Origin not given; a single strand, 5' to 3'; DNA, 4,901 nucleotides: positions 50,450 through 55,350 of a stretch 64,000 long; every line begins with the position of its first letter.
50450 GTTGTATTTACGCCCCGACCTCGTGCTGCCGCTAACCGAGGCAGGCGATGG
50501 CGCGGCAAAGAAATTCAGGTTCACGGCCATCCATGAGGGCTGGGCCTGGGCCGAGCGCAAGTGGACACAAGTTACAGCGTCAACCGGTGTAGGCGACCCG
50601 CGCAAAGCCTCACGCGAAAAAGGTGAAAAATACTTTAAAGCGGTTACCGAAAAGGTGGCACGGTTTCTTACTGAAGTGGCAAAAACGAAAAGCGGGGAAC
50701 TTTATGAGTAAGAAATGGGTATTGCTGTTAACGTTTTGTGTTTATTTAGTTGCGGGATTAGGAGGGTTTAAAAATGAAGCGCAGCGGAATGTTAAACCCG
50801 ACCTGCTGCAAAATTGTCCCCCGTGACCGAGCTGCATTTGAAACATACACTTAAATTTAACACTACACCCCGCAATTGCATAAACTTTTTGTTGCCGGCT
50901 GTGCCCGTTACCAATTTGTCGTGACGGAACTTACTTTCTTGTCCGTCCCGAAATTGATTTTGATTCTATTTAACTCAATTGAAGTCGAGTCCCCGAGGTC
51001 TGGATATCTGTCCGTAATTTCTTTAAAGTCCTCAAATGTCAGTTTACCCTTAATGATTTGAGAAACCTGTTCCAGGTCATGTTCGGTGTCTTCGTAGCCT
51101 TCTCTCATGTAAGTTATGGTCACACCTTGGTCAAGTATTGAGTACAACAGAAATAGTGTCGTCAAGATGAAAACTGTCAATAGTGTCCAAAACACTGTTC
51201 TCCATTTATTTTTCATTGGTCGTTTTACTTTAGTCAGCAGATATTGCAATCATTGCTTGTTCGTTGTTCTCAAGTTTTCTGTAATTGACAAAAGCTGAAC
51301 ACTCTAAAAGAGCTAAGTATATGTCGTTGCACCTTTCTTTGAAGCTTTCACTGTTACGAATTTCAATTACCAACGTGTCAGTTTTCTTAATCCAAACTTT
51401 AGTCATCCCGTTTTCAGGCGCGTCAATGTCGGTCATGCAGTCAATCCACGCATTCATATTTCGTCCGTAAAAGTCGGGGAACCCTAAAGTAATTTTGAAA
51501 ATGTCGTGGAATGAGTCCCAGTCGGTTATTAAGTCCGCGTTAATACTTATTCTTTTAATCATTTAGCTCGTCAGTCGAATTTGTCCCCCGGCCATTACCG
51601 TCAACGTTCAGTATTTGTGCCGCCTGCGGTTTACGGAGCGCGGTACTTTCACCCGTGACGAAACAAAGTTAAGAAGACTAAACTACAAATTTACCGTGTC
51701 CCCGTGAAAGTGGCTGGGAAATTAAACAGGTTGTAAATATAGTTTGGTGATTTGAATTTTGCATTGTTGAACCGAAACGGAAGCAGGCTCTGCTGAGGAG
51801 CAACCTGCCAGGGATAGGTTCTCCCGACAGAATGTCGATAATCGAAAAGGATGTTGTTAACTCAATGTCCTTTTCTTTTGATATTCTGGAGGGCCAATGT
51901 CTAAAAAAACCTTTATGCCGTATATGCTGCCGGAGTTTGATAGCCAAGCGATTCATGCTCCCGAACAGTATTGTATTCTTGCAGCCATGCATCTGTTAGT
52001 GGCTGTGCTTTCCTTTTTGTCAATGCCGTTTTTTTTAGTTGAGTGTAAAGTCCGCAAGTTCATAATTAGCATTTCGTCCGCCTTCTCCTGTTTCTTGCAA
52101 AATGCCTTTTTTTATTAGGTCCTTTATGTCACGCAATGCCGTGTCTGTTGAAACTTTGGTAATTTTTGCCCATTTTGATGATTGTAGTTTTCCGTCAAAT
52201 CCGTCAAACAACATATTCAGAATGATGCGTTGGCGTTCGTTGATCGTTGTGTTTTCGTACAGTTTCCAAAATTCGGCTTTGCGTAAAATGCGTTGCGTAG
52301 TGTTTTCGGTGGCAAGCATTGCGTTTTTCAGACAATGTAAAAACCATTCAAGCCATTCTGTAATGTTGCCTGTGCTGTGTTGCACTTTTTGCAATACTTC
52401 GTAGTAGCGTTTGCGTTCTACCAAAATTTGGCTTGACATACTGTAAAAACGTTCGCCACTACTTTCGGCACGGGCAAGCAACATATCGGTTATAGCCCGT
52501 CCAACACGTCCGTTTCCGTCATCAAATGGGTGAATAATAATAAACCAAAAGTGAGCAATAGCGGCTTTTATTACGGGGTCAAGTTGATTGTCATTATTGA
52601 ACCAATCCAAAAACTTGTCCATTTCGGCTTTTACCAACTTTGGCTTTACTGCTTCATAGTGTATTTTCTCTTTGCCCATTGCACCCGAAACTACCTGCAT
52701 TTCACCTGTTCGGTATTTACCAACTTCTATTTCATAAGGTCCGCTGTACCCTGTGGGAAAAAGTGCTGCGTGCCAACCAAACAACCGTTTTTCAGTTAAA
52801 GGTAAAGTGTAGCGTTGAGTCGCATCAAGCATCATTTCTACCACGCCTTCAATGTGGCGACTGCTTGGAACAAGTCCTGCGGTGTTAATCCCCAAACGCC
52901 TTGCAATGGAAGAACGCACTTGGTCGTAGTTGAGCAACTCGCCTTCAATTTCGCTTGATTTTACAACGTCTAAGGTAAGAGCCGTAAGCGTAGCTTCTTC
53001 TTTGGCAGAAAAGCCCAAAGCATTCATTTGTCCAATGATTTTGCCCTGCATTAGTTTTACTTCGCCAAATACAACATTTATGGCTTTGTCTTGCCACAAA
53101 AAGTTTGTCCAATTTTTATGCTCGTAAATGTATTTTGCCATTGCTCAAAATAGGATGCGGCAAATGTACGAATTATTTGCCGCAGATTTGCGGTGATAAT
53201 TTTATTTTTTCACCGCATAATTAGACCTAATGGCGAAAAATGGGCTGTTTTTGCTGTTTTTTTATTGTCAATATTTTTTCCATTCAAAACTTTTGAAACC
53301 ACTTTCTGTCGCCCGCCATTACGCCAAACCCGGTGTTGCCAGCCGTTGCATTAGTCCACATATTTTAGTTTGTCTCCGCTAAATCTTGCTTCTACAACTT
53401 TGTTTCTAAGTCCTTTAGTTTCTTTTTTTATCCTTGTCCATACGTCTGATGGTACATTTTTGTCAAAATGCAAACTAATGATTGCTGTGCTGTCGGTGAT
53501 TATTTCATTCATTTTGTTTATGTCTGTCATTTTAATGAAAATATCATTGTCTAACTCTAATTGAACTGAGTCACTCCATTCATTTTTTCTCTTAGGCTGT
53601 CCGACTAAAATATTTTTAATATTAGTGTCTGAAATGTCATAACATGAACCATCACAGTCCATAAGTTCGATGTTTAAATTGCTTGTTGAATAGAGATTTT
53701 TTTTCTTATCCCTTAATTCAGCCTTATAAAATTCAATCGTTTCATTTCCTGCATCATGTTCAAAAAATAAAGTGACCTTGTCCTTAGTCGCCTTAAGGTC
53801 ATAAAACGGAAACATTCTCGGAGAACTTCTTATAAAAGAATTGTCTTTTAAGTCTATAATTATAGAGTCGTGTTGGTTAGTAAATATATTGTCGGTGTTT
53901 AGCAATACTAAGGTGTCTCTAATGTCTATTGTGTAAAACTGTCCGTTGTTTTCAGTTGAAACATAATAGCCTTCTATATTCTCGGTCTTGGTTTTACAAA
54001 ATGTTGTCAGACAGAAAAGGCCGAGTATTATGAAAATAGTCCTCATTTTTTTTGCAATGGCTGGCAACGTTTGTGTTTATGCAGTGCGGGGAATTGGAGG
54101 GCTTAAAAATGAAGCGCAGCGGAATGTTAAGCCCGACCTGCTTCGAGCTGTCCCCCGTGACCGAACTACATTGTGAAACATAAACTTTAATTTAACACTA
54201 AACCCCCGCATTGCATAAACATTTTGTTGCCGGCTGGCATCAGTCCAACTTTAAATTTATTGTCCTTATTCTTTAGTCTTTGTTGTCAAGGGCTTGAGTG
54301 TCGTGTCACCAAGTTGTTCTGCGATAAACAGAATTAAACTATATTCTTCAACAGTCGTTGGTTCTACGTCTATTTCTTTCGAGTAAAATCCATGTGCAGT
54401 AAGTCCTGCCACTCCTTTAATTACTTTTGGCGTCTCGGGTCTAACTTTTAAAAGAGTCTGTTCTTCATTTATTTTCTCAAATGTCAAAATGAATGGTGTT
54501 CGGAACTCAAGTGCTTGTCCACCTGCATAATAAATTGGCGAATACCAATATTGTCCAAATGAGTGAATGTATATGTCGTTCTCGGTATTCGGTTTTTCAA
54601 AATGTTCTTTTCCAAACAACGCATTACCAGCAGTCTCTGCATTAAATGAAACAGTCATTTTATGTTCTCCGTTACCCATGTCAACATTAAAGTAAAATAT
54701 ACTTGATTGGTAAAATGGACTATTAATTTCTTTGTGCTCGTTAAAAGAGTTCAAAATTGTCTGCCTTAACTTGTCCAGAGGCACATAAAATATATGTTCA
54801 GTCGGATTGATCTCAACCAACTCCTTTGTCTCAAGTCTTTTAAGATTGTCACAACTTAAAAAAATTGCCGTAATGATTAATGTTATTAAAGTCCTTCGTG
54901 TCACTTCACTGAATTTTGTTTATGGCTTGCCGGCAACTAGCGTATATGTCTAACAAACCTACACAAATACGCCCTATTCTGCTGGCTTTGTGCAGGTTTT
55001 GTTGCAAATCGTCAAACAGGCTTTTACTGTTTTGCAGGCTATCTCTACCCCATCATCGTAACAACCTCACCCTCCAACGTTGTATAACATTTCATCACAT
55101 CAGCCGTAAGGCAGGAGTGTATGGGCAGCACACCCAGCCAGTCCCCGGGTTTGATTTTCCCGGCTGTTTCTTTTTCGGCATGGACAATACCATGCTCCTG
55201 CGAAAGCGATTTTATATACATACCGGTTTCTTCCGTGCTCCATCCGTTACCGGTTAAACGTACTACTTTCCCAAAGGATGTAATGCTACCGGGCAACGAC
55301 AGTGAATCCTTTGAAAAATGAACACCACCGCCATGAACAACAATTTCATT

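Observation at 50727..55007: Cassette-like array of co-oriented, AT-rich, unrelated ORFs between two core genes, each followed by a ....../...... palindromic site (possible integrase-less integron-type array)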

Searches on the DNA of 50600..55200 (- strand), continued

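Call 31: search_with_rna_model(model_id=R1, sources=[window, L001, L002, L003, L004, L005, L006, L007, L008, L009, L010, L011, L012, L013, L014, L015, L016, L017, L018, L019, L020, L021, L022, L023, L024, L025, L026, L027, L028, L029, L030, L031, L032, L033, L034, L035, L036, L037, L038, L039, L040, L041, L042, L043, L044, L045], max_evalue=0.0005, make_alignment=true)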
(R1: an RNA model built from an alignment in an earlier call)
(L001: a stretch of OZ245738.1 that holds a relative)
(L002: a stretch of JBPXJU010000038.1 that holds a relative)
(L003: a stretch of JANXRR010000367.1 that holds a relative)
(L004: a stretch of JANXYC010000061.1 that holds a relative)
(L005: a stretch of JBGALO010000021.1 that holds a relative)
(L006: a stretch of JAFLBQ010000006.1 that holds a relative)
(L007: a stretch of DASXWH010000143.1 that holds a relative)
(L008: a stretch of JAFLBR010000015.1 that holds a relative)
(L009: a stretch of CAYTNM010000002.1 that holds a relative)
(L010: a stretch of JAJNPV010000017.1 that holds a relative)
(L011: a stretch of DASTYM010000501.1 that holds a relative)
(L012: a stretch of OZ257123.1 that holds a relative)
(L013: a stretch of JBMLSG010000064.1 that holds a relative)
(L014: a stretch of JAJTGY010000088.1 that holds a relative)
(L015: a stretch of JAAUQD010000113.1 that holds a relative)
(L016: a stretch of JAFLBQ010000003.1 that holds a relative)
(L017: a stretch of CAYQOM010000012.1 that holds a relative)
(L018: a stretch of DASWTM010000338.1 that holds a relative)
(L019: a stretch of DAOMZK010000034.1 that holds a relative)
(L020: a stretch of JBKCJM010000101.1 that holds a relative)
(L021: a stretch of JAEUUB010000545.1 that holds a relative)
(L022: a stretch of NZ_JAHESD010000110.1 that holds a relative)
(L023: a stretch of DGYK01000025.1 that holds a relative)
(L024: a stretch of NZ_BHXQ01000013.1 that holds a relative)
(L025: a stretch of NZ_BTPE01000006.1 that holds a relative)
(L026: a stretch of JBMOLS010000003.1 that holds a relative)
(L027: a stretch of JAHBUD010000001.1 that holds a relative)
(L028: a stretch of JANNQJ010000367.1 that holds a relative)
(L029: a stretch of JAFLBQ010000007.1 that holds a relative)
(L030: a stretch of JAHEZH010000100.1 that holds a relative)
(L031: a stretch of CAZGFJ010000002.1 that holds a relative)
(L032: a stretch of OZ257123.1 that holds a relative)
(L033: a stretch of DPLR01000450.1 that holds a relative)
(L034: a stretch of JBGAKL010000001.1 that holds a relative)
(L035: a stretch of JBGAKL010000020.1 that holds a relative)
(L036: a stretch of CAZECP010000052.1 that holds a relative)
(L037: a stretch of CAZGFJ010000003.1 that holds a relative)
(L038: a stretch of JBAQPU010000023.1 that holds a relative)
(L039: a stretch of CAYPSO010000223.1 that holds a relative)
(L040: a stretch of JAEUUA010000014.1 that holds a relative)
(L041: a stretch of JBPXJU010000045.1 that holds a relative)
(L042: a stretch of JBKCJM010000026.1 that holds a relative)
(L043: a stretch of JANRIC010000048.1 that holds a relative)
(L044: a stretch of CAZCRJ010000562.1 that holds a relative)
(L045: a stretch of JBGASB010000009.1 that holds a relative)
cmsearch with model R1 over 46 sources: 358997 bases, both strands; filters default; matches with E-value up to 0.0005: 132.
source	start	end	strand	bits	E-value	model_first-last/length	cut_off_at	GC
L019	106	289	-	229.2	8.2e-53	1-184/184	no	0.44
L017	855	1038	-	229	9.1e-53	1-184/184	no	0.43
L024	2026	2209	+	227.6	2e-52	1-184/184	no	0.42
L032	5479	5662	-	227.5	2.2e-52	1-184/184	no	0.46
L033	2698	2881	+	227.3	2.4e-52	1-184/184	no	0.46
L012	860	1043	-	226.7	3.4e-52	1-184/184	no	0.49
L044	1598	1781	+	226.5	3.7e-52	1-184/184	no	0.45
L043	1016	1199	+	225.4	7e-52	1-184/184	no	0.47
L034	4936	5119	-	225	8.6e-52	1-184/184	no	0.47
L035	6945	7128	+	224.8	9.7e-52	1-184/184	no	0.44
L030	3615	3798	-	224.6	1.1e-51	1-184/184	no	0.46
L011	4567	4750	+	224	1.5e-51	1-184/184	no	0.45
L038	3368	3551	+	221.5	5.9e-51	1-184/184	no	0.44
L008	485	668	+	221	7.9e-51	1-184/184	no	0.47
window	54056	54239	-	220.5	1e-50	1-184/184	no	0.47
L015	578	761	+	220.1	1.3e-50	1-184/184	no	0.44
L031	6483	6667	-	220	1.4e-50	1-184/184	no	0.44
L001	1968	2152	-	219.2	2.2e-50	1-184/184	no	0.46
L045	6301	6484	-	218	4e-50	1-184/184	no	0.47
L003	66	249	-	217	7.2e-50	1-184/184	no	0.43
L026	3323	3506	+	216.7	8.5e-50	1-184/184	no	0.47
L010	7411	7594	+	216.4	1e-49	1-184/184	no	0.45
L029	3975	4158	-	215.2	1.9e-49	1-184/184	no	0.43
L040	1704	1886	-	215.1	2.1e-49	1-184/184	no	0.45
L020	7763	7946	+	214.4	3e-49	1-184/184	no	0.43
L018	3526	3710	+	212.8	7.4e-49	1-184/184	no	0.47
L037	3013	3196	+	212.8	7.5e-49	1-184/184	no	0.45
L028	6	189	+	210.7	2.4e-48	1-184/184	no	0.42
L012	1430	1613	-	210.4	2.8e-48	1-184/184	no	0.46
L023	3171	3353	+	207.1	1.7e-47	1-184/184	no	0.42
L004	4430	4613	-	204.7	6.8e-47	1-184/184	no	0.46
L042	803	986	+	203.3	1.4e-46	1-184/184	no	0.44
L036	275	457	-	203.2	1.5e-46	1-184/184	no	0.43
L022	3538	3720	+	196.9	5.1e-45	1-184/184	no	0.46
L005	126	308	-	195.7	9.6e-45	1-184/184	no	0.46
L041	1666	1848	-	194.1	2.4e-44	1-184/184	no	0.43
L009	2098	2282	-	191.5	9.8e-44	1-184/184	no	0.46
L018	1800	1982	+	190.5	1.8e-43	1-184/184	no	0.44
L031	3557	3741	-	189.6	2.9e-43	1-184/184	no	0.49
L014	4569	4751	-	187.1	1.2e-42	1-184/184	no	0.44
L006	2892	3074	-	176.4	4.2e-40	1-184/184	no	0.45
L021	3069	3252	-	174.6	1.2e-39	1-184/184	no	0.44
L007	3713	3895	-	169.7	1.8e-38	1-184/184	no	0.48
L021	7304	7489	-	162.6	9.3e-37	1-184/184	no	0.49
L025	830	1013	+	161.3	1.9e-36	1-184/184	no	0.47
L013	3547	3730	-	159.1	6.5e-36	1-184/184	no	0.42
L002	7324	7506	-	158.5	8.9e-36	1-184/184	no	0.46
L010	5950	6132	+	157.6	1.5e-35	1-184/184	no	0.43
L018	850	1035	+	157.1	2e-35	1-184/184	no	0.45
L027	5636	5819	+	152.4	2.7e-34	1-184/184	no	0.43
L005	1584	1767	-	147.6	3.9e-33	1-184/184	no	0.49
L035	7582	7766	+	147.2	4.7e-33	1-184/184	no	0.49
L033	1386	1568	+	144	2.7e-32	1-184/184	no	0.5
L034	3398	3579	-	141.5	1.1e-31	1-184/184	no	0.5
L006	4260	4396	-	137.4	1.1e-30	49-184/184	5'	0.45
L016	1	137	+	137.3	1.1e-30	49-184/184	5'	0.43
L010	1389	1571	+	126.4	4.8e-28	1-184/184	no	0.49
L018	4369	4548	+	125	1.1e-27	1-184/184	no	0.45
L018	5717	5899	+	122.8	3.6e-27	1-184/184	no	0.44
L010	5325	5508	+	120.5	1.2e-26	1-184/184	no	0.47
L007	5852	6032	-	113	8.4e-25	1-184/184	no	0.47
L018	7535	7724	+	112.4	1.1e-24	1-184/184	no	0.46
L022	6100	6277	+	109.8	4.9e-24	1-184/184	no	0.46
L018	6231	6412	+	109.8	4.9e-24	1-184/184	no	0.51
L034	4151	4334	-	107.6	1.7e-23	1-184/184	no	0.49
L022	2193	2371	+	107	2.4e-23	1-184/184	no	0.46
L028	1467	1649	+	106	4e-23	1-184/184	no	0.46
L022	581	757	+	102.5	2.8e-22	1-184/184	no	0.46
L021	6416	6598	-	101.8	4.2e-22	1-184/184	no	0.48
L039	1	85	+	101.8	4.2e-22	100-184/184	5'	0.49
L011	5250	5429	+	99.7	1.3e-21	1-184/184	no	0.43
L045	4451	4633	-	99.3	1.6e-21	1-184/184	no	0.46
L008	3037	3180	+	97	6e-21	1-184/184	no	0.47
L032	1153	1296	-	95.9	1.1e-20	1-184/184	no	0.45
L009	2993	3135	-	93.4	4.4e-20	1-184/184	no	0.47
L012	6400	6544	-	92.5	7.3e-20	1-184/184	no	0.44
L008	1375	1520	+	92.4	7.5e-20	1-184/184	no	0.45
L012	2305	2448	-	92.2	8.7e-20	1-184/184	no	0.47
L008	5983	6126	+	89.1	4.7e-19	1-184/184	no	0.47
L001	685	830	-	86.4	2.1e-18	1-184/184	no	0.47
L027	3212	3394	+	85.6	3.3e-18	1-184/184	no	0.5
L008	2410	2555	+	84.7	5.4e-18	1-184/184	no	0.42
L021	488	669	-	83.7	9.7e-18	1-184/184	no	0.46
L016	1954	2097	+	83.6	9.8e-18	1-184/184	no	0.46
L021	1297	1441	-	82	2.4e-17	1-184/184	no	0.47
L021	2030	2173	-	79.8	8.4e-17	1-184/184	no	0.49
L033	2034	2218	+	79.5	9.9e-17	1-184/184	no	0.48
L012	5676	5817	-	78.9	1.4e-16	1-184/184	no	0.49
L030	1748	1893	-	77.5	3e-16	1-184/184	no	0.4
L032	4768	4911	-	76.5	5.3e-16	1-184/184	no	0.47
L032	429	570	-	76.3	5.6e-16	1-184/184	no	0.5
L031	5581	5726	-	75.9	7e-16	1-184/184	no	0.45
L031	4258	4401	-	75.9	7.2e-16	1-184/184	no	0.47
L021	5811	5953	-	74.4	1.7e-15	1-184/184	no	0.48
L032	7617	7761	-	73.2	3.1e-15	1-184/184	no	0.47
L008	3957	4100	+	73.2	3.2e-15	1-184/184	no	0.44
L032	2300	2440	-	73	3.6e-15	1-184/184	no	0.49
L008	4708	4843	+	71.8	7e-15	1-184/184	no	0.53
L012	4639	4782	-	70.8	1.2e-14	1-184/184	no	0.47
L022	1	87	+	70.8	1.2e-14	98-184/184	5'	0.52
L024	4381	4524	+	70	1.9e-14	1-184/184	no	0.47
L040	6234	6377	-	68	5.8e-14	1-184/184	no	0.42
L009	1432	1573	-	67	1e-13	1-184/184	no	0.46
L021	1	100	-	66.2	1.5e-13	1-100/184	3'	0.46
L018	4187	4338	+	65.9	1.8e-13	1-184/184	no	0.43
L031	5070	5210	-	65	3e-13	1-184/184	no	0.42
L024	5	136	+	64.5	3.9e-13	10-184/184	no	0.37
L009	524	665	-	60.5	3.6e-12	1-184/184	no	0.5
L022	2947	3049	+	55.3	6.6e-11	1-184/184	no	0.42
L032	3008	3151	-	52.2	3.7e-10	1-184/184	no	0.42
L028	2558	2672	+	50.4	1e-09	1-114/184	3'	0.43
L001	2807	2905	-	50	1.2e-09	1-184/184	no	0.36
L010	2262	2354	+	49.4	1.7e-09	1-184/184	no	0.34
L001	3700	3841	-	48.7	2.6e-09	1-184/184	no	0.37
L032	3370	3510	-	46.7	8e-09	1-184/184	no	0.46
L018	2483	2583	+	46.1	1.1e-08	1-184/184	no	0.42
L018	5074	5176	+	45.7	1.3e-08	1-184/184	no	0.38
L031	2900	3042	-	45.5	1.5e-08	1-184/184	no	0.49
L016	7413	7581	+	43.7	4.1e-08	1-184/184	no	0.43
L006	1722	1893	-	41.1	1.7e-07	1-184/184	no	0.46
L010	2818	2959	+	40.5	2.5e-07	1-184/184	no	0.46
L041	968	1110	-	38.7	6.5e-07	1-184/184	no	0.48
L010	4776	4871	+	36.4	2.3e-06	1-184/184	no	0.32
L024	5100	5241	+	33.3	1.3e-05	1-184/184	no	0.47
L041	3423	3570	-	33.3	1.3e-05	1-184/184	no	0.51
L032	1694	1798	-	32.1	2.5e-05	1-184/184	no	0.34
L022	5667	5763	+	31.6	3.3e-05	1-184/184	no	0.28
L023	1009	1146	+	28.2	0.00023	1-184/184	no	0.43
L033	3482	3631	+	27.8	0.00027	1-184/184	no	0.45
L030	1130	1248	-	27.5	0.00033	1-184/184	no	0.42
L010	6812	6918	+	27.3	0.00036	1-184/184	no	0.41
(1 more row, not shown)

Alignment A3: 132 matches aligned to the model, 297 columns, each read 5' to 3' on its own strand. Consensus structure (alignment columns), stored with it:
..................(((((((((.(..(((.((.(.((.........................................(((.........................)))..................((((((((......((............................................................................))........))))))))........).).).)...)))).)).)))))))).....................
